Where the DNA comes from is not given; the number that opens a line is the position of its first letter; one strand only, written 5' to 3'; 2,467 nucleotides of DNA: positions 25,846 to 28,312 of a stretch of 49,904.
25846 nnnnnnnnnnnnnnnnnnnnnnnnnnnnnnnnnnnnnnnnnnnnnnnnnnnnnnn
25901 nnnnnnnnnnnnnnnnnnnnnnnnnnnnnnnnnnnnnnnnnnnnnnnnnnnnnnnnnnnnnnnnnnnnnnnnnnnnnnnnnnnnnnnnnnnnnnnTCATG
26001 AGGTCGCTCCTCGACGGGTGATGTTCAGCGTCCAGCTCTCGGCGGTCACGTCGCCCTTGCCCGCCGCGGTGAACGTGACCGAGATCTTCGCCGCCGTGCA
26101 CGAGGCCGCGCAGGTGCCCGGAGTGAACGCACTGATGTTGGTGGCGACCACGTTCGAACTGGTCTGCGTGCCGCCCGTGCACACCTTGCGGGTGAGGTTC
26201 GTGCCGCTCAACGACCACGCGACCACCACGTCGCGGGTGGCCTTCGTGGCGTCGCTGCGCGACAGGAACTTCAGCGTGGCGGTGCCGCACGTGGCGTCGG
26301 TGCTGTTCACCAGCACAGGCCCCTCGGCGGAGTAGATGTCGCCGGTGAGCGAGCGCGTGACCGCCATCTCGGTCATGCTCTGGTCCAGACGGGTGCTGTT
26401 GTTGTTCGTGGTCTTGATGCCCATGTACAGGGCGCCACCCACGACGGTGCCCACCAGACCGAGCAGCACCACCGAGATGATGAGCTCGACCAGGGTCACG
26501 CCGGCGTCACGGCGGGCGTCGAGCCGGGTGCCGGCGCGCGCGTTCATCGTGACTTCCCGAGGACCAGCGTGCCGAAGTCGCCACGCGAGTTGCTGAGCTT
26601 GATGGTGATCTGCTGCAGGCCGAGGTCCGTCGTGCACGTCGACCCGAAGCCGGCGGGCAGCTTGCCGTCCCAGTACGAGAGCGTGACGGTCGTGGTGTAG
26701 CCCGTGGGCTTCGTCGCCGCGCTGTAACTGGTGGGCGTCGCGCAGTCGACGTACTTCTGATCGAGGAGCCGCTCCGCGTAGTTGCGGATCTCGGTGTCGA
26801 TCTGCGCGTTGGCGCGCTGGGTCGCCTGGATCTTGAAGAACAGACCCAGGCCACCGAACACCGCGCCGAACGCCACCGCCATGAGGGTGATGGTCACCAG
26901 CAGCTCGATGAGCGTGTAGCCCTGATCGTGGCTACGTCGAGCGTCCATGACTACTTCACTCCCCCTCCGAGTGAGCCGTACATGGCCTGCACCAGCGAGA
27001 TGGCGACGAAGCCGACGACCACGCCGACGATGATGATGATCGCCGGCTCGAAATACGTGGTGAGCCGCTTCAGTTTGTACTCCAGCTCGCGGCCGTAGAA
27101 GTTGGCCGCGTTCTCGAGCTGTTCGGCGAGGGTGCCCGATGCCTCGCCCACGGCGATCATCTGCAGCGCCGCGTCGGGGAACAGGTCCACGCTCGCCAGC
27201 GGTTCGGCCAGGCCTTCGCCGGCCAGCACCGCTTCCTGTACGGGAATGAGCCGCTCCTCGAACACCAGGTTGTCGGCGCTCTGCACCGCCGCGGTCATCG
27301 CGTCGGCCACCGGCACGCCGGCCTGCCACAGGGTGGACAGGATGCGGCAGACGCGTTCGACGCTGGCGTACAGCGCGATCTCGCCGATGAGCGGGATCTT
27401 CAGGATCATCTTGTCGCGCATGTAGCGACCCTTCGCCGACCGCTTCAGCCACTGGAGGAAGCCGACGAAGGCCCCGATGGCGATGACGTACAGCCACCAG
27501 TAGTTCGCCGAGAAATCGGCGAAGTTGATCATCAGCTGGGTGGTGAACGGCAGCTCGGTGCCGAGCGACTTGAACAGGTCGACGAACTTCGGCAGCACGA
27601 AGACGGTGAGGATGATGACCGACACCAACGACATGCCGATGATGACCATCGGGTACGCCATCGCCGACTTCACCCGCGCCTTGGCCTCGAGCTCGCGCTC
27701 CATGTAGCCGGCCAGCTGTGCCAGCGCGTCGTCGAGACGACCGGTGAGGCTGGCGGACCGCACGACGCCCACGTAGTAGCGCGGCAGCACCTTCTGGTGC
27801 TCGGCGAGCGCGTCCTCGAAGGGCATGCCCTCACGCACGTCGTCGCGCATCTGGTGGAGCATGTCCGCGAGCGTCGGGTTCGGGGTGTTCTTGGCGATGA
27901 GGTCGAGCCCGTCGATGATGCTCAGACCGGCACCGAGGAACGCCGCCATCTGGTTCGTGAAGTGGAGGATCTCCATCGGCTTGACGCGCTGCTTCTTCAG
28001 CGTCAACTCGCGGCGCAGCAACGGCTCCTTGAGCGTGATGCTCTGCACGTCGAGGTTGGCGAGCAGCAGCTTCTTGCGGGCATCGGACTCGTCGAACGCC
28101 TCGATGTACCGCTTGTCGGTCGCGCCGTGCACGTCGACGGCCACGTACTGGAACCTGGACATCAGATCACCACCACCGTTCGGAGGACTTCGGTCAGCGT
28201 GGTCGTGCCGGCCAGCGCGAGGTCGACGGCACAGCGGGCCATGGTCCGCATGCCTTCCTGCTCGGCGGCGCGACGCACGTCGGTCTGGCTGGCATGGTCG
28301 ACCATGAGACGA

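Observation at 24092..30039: Minimal five-gene type IV filament operon wedged between moaC and moaA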

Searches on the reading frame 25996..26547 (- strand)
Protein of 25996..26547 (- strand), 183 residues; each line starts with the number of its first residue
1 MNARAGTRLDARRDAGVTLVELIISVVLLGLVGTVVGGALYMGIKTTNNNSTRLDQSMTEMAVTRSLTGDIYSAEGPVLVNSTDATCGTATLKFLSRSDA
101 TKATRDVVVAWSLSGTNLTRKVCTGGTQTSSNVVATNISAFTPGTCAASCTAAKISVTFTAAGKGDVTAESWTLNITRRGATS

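Call 4: search_protein_families(library=pfam, proteins=[window:25996-26547:-], max_evalue=1)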
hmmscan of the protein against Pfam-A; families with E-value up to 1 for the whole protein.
window:25996-26547:- (183 aa): 3 families
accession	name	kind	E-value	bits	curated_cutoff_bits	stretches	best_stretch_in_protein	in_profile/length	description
PF07963.17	N_methyl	-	2.9e-05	23.9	21.2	1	12-36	2-26/27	Prokaryotic N-terminal methylation motif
PF07857.17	TMEM144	-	0.0073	15.8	26.2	1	28-80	121-174/332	Transmembrane family, TMEM144 of transporters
PF08999.15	SP_C-Propep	-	0.023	14.9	25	1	17-51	34-68/96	Surfactant protein C, N terminal propeptide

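Call 5: search_protein_families(library=ncbifam, proteins=[window:25996-26547:-], max_evalue=1)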
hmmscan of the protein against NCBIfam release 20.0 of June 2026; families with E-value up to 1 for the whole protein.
window:25996-26547:- (183 aa): 2 families
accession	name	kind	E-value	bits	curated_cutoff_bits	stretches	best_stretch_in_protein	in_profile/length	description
TIGR02532.1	IV_pilin_GFxxxE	domain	0.024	14.5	16.3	1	15-36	2-23/24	prepilin-type N-terminal cleavage/methylation domain-containing protein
TIGR01710.1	typeII_sec_gspG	equivalog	0.033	14.2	88.85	1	16-63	2-49/134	type II secretion system major pseudopilin GspG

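Call 60: search_solved_structures(query=A2, max_evalue=10, show_alignments=2)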
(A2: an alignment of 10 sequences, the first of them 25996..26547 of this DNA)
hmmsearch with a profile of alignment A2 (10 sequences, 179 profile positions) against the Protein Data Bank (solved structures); distinct sequences matched with E-value up to 10: 7.
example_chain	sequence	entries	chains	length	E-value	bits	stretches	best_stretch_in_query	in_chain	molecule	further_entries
9egp_A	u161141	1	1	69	0.0015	21.5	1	6-40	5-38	Geopilin domain 1 protein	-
7tgg_A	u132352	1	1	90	0.0063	19.5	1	6-32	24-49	Geopilin domain 1 protein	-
9laa_A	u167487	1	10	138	0.0088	19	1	3-30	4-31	Type IV pilin protein PilA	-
9lab_B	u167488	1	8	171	0.013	18.5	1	7-30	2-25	MSHA major pilin subunit MshA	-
2m7g_A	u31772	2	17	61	0.4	13.6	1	12-33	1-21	Geopilin domain 1 protein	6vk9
6xxd_A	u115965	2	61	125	0.84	12.6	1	12-93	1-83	PilA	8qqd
8pfb_G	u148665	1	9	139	0.99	12.3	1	12-34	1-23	Type IV pilin PilE1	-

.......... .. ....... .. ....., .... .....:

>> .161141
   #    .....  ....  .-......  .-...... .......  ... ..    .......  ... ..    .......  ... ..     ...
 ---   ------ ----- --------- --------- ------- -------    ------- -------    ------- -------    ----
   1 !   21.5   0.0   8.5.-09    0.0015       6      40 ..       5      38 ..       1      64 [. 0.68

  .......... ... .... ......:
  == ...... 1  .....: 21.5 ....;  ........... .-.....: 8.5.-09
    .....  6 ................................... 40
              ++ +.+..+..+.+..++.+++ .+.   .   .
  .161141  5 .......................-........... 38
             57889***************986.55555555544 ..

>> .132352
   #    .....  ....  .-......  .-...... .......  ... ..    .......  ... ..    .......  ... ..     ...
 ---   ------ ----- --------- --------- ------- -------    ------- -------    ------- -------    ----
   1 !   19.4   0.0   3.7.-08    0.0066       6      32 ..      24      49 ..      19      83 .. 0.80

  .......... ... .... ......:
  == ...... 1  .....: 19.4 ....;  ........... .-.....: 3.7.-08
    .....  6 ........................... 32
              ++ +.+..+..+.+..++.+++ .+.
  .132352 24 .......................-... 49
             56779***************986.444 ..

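Call 89: search_protein_families(library=pfam, alignment_id=A2, max_evalue=5)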
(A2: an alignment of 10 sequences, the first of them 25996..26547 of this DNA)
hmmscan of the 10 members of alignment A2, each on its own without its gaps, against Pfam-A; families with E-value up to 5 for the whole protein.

A. member 1, window:25996-26547:- (183 aa): 3 families
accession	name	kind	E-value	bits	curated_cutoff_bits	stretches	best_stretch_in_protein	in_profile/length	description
PF07963.17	N_methyl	-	2.9e-05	23.9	21.2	1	12-36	2-26/27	Prokaryotic N-terminal methylation motif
PF07857.17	TMEM144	-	0.0073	15.8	26.2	1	28-80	121-174/332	Transmembrane family, TMEM144 of transporters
PF08999.15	SP_C-Propep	-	0.023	14.9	25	1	17-51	34-68/96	Surfactant protein C, N terminal propeptide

B. families by the number of members that match (of 10 scanned): 11 families
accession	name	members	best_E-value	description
PF07963.17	N_methyl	10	2.3e-08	Prokaryotic N-terminal methylation motif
PF22974.1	DUF7029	2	7.1e-05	Domain of unknown function (DUF7029)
PF07857.17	TMEM144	1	0.0073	Transmembrane family, TMEM144 of transporters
PF08999.15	SP_C-Propep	1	0.023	Surfactant protein C, N terminal propeptide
PF14030.11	DUF4245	1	0.025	Protein of unknown function (DUF4245)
PF19953.4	EACC1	1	0.031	Effector Associated Constant Component 1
PF06522.17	B12D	1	0.085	NADH-ubiquinone reductase complex 1 MLRQ subunit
PF11006.13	DUF2845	1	0.095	Protein of unknown function (DUF2845)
PF22185.1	AF_0924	1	0.19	Uncharacterized protein AF_0924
PF03579.19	SHP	1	0.33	Small hydrophobic protein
PF13663.11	DUF4148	1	1.1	Domain of unknown function (DUF4148)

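Call 90: search_protein_families(library=ncbifam, alignment_id=A2, max_evalue=5)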
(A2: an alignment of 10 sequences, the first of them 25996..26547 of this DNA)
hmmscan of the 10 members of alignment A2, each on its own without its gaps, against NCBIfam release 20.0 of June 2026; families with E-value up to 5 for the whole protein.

A. member 1, window:25996-26547:- (183 aa): 2 families
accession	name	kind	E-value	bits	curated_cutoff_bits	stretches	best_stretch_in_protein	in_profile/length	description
TIGR02532.1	IV_pilin_GFxxxE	domain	0.024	14.5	16.3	1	15-36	2-23/24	prepilin-type N-terminal cleavage/methylation domain-containing protein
TIGR01710.1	typeII_sec_gspG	equivalog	0.033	14.2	88.85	1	16-63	2-49/134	type II secretion system major pseudopilin GspG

B. families by the number of members that match (of 10 scanned): 21 families
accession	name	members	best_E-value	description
TIGR02532.1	IV_pilin_GFxxxE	10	1.1e-07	prepilin-type N-terminal cleavage/methylation domain-containing protein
TIGR01708.2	typeII_sec_gspH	7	4.6e-05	type II secretion system minor pseudopilin GspH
NF041775.1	typeIV_PilA_Myxo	7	0.002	type IV pilin protein PilA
NF007800.0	PRK10506.1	6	0.00039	prepilin peptidase-dependent protein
NF007862.0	PRK10574.1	5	0.0004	prepilin peptidase-dependent pilin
TIGR01710.1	typeII_sec_gspG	5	0.0034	type II secretion system major pseudopilin GspG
TIGR01711.1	gspJ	5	0.0092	type II secretion system minor pseudopilin GspJ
NF041013.1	T4P_ComGE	5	0.011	competence type IV pilus minor pilin ComGE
NF041002.1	pilin_ComGF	5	0.053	competence type IV pilus minor pilin ComGF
TIGR01707.1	gspI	4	0.011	type II secretion system minor pseudopilin GspI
NF040982.1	ComGD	4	0.028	competence type IV pilus minor pilin ComGD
TIGR02523.1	type_IV_pilV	3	0.022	type IV pilus modification protein PilV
NF040999.1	pilin_ComGC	3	0.068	competence type IV pilus major pilin ComGC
NF047828.1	T3SSXpsI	3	0.08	type II secretion system protein XpsI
NF007848.0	PRK10557.1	2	0.00011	prepilin peptidase-dependent protein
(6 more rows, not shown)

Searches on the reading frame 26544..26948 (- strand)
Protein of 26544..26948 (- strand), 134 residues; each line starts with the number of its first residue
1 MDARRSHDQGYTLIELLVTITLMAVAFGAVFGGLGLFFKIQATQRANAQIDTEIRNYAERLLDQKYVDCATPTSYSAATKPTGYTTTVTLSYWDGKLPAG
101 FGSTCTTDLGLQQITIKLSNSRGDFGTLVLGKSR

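Call 4: search_protein_families(library=pfam, proteins=[window:26544-26948:-], max_evalue=1)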
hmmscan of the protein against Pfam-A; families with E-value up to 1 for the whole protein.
window:26544-26948:- (134 aa): 3 families
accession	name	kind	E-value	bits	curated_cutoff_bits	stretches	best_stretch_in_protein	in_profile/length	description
PF07963.17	N_methyl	-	4.1e-07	29.7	21.2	1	6-31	2-27/27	Prokaryotic N-terminal methylation motif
PF06305.16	LapA_dom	-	0.0035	17.6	28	1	17-58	19-60/64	Lipopolysaccharide assembly protein A domain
PF03434.18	DUF276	-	0.17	11.6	25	1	36-77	188-229/291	DUF276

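Call 5: search_protein_families(library=ncbifam, proteins=[window:26544-26948:-], max_evalue=1)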
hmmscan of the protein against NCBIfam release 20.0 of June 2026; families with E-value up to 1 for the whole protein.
window:26544-26948:- (134 aa): 7 families
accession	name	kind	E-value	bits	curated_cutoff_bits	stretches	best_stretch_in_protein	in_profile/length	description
TIGR02532.1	IV_pilin_GFxxxE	domain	8.7e-06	25.4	16.3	1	9-30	2-23/24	prepilin-type N-terminal cleavage/methylation domain-containing protein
NF047828.1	T3SSXpsI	equivalog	0.00037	20.5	150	1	9-71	2-60/132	type II secretion system protein XpsI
NF007800.0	PRK10506.1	equivalog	0.0004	20.2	158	1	5-63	5-59/163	prepilin peptidase-dependent protein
TIGR01708.2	typeII_sec_gspH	equivalog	0.0016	18.5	80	1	9-50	2-43/169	type II secretion system minor pseudopilin GspH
NF041002.1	pilin_ComGF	equivalog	0.064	13.5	80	1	9-50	2-43/139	competence type IV pilus minor pilin ComGF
NF007862.0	PRK10574.1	equivalog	0.12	12.5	138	1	7-25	3-21/145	prepilin peptidase-dependent pilin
TIGR02523.1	type_IV_pilV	equivalog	0.19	12.2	52.2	1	9-74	2-63/139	type IV pilus modification protein PilV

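Call 38: find_homologous_proteins(query=window:26544-26948:-)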
Query window:26544-26948:- (134 aa): 32 proteins with E <= 0.001 among 40 candidates.
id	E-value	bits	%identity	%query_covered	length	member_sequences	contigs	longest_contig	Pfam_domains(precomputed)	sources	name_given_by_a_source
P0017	2.2e-82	291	100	100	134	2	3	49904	PF07963.18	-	-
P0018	8.5e-73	260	88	100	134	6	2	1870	PF07963.18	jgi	jgi:prepilin-type N-terminal cleavage/methylation domain-containing protein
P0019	1.7e-72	259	88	100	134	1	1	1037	PF07963.18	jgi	jgi:prepilin-type N-terminal cleavage/methylation domain-containing protein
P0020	1.1e-66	241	81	100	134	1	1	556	PF07963.18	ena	-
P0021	1.4e-66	240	83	100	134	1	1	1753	PF07963.18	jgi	jgi:prepilin-type N-terminal cleavage/methylation domain-containing protein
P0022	7.2e-57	209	72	100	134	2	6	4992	PF07963.18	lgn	-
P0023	7.8e-56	205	72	100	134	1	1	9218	PF07963.18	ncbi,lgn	-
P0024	1.0e-55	205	69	100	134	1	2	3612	PF07963.18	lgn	-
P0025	2.0e-55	204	72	100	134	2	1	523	PF07963.18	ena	-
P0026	3.5e-55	203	69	100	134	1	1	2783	PF07963.18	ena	-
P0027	6.2e-53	196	67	100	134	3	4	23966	PF07963.18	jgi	jgi:prepilin-type N-terminal cleavage/methylation domain-containing protein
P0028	8.0e-53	196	66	100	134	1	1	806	PF07963.18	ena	-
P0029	1.6e-52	195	67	100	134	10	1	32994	PF07963.18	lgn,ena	-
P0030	1.5e-51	192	66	100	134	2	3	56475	PF07963.18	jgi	jgi:prepilin-type N-terminal cleavage/methylation domain-containing protein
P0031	2.2e-49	185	68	100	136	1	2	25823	PF07963.18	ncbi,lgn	-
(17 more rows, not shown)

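Call 61: search_solved_structures(query=A3, max_evalue=10, show_alignments=2)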
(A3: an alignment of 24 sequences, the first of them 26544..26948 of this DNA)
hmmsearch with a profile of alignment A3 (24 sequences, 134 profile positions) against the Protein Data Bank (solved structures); distinct sequences matched with E-value up to 10: 9.
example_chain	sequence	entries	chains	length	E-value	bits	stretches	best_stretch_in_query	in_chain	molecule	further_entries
9egp_A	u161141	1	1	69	0.0045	20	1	4-29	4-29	Geopilin domain 1 protein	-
7tgg_A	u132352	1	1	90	0.0062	19.6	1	4-56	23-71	Geopilin domain 1 protein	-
9lab_B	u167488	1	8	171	0.086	15.9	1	6-27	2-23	MSHA major pilin subunit MshA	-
2m7g_A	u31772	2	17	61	0.6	13.2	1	11-57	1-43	Geopilin domain 1 protein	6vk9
5g23_A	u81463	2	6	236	1.1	12.3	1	8-46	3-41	TYPE-IV LIKE PILIN TTHA1219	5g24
8tje_A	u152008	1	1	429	1.2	12.2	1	36-102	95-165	Major capsid protein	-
44ab_P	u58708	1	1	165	1.5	11.9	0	87-123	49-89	2C12 Heavy chain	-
9laa_A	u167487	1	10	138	1.9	11.6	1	5-104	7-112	Type IV pilin protein PilA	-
8ta7_A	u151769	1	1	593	2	11.4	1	36-102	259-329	Major capsid protein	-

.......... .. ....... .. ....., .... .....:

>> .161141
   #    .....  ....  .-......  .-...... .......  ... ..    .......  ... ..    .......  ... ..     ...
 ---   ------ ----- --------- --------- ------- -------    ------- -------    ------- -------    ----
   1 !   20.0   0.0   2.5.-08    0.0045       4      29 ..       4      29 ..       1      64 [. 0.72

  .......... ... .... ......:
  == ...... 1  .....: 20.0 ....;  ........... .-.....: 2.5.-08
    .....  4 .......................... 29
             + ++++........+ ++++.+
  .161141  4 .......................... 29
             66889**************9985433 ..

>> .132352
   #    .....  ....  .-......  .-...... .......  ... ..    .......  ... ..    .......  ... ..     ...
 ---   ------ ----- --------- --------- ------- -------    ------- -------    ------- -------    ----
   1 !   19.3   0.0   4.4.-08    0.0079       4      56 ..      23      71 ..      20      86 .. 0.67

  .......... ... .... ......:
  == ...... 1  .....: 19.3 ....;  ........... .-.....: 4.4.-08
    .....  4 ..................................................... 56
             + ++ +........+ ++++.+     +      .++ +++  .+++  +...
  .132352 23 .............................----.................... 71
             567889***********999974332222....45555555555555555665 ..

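Call 73: predict_structure(alignment_id=A4)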
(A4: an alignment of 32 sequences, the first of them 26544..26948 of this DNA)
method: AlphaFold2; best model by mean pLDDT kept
length: 134 residues; sequences in the alignment: 32
mean_pLDDT: 86.2   pTM: 0.65
mean pLDDT of the five models: 86.2, 83.1, 81.4, 81.2, 78.5
residues with pLDDT >= 90: 69; 70-90: 54; 50-70: 4; < 50: 7
segments of 3 or more residues with pLDDT < 50: 1-5
pLDDT, mean of each block of 10 residues (from residue 1): 47 82 91 90 90 94 91 89 92 86 82 93 91 90
secondary structure, 60 per line:
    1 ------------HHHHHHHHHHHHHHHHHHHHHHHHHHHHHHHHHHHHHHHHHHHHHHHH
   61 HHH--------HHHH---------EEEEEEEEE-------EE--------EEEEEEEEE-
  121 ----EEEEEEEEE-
elements in order: H13-63 H72-75 E85-93 E111-119 E125-133

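Call 77: fold_search(model_id=the predicted structure, library=pdb)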
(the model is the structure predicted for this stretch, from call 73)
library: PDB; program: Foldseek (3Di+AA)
matches with E <= 10: 690; with E <= 0.001: 0
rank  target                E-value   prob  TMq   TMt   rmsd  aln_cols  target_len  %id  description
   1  3emo_A                3.1e-01  0.38  0.30  0.32  12.7       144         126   12  Crystal structure of transmembrane Hia 973-1098 (released 2008-11-04)
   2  8fk7_A                3.6e-01  0.09  0.19  0.20  13.3       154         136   16  Structure of the Pyrobaculum calidifontis flagellar-like archaeal type IV pilus (released 2023-06-28)
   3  5g25                  4.1e-01  0.85  0.38  0.57   4.5        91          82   16  Type IV-like pilin TTHA1218 from Thermus thermophilus (released 2016-09-14)
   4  5imk_A                4.3e-01  0.38  0.25  0.28   9.6        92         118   10  Nanobody targeting human Vsig4 in Spacegroup C2 (released 2017-01-11)
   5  9ll4_A                4.9e-01  0.75  0.29  0.36   6.3        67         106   10  Crystal structure of the Helicobacter pylori copper resistance determinant CrdA in complex with silver ions in space g (released 2025-11-19)
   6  4m02                  5.2e-01  0.54  0.24  0.20   9.7        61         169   21  Middle fragment(residues 494-663) of the binding region of SraP (released 2014-06-18)
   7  9vnj_A                5.5e-01  0.41  0.33  0.41  11.7       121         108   14  Crystal structure of the transmembrane domain of trimeric autotransporter adhesin AtaA in complex with the N-terminal  (released 2025-10-08)
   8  3dgc_S                5.5e-01  0.23  0.20  0.14   7.5        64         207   14  Structure of IL-22/IL-22R1 (released 2008-07-15)
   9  9ll2_A                6.6e-01  0.69  0.30  0.36   6.3        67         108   10  Crystal structure of the Helicobacter pylori copper resistance determinant CrdA in the apo form (released 2025-11-19)
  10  4tn9_A                6.6e-01  0.33  0.23  0.34   6.2        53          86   15  Crystal structure of Clostridium histolyticum ColG collagenase polycystic kidney disease-like domain at 1.4 Angstrom r (released 2015-03-11)
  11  4l9d_A                7.0e-01  0.23  0.23  0.35   6.4        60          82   13  Crystal structure of the PKD1 domain from Vibrio cholerae metalloprotease PrtV (released 2013-07-10)
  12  8p0w_A                7.0e-01  0.18  0.19  0.14   6.1        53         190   11  Structure of the human Commander complex COMMD ring (released 2024-03-20)
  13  6e57_A                7.4e-01  0.51  0.25  0.09   9.9        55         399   11  Bacteroides ovatus mixed-linkage glucan utilization locus (MLGUL) SGBP-B in complex with mixed-linkage heptasaccharide (released 2019-05-29)
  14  8f2r_F                7.4e-01  0.15  0.21  0.31   5.8        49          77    8  Human CCC complex (released 2023-05-24)
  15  1sc0_A                7.4e-01  0.08  0.18  0.18  14.0        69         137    9  X-ray Structure of YB61_HAEIN Northeast Structural Genomics Consortium Target IR63 (released 2004-03-30)
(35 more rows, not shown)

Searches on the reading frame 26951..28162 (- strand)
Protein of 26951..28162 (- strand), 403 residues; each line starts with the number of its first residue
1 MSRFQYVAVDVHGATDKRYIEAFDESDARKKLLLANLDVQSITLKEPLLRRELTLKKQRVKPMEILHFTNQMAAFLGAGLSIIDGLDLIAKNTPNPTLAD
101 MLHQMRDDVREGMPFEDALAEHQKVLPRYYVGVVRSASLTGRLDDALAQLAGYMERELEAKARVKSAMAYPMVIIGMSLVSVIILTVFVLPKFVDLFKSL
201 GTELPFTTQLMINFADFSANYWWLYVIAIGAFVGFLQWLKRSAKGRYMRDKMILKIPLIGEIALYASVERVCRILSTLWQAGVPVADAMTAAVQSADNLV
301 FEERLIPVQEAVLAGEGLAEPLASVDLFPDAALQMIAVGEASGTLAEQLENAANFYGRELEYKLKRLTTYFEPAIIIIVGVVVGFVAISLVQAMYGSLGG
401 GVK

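Call 4: search_protein_families(library=pfam, proteins=[window:26951-28162:-], max_evalue=1)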
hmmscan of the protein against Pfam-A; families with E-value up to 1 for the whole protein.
window:26951-28162:- (403 aa): 2 families
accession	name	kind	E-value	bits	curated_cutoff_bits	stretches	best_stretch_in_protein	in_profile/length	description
PF00482.28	T2SSF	-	3.6e-54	182.5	25.2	2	68-191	1-125/125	Type II secretion system (T2SS), protein F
PF13980.11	UPF0370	-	0.1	13.1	28.1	1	218-252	4-39/61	Uncharacterised protein family (UPF0370)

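Call 5: search_protein_families(library=ncbifam, proteins=[window:26951-28162:-], max_evalue=1)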
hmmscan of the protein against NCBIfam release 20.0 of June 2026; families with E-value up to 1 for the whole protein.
window:26951-28162:- (403 aa): 8 families
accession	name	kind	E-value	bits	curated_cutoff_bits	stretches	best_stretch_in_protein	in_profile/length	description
TIGR02120.1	GspF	equivalog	3.9e-91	306.3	424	1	4-392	1-392/401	type II secretion system inner membrane protein GspF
NF052606.1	T4PiliAsmPilCMyx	equivalog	1.5e-80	271.1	700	1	3-394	21-411/419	type IV pilus assembly protein PilC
NF007861.0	PRK10573.1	equivalog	1.1e-72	245.3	401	1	30-395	28-388/401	protein transport protein HofC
NF052607.1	T4PiliAsmPilCThrm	equivalog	6.6e-72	242.8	700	1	1-395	1-398/406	type IV pilus assembly protein PilC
NF047826.1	T3SSXpsF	equivalog_domain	3.8e-57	193.9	650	1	1-396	1-399/405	type II secretion system protein XpsF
NF041012.2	T4P_ComGB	equivalog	1e-37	130.3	240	1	67-396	5-329/332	competence type IV pilus assembly protein ComGB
NF045751.1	MPN385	equivalog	0.013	16.2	120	1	334-394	36-96/105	MPN385 family protein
NF010185.0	PRK13664.1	equivalog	0.077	13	98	1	217-252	3-40/65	hypothetical protein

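Call 55: search_solved_structures(query=window:26951-28162:-, max_evalue=0.00001)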
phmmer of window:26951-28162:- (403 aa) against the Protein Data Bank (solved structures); distinct sequences matched with E-value up to 0.00001: 5.
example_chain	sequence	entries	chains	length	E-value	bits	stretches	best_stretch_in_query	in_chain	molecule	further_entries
3jc8_Ca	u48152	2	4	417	5.8e-65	223.3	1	4-400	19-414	Type 4 fimbrial assembly protein PilC | PilC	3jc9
2whn_A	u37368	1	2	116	1.8e-18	70.3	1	65-167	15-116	PILUS ASSEMBLY PROTEIN PILC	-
5nbg_A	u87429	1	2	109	3.3e-09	39.8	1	64-166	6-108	General secretion pathway protein F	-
2vma_A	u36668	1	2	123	2.5e-08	36.9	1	60-167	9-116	GENERAL SECRETION PATHWAY PROTEIN F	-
2vmb_A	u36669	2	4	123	4.1e-08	36.3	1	60-167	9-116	GENERAL SECRETION PATHWAY PROTEIN F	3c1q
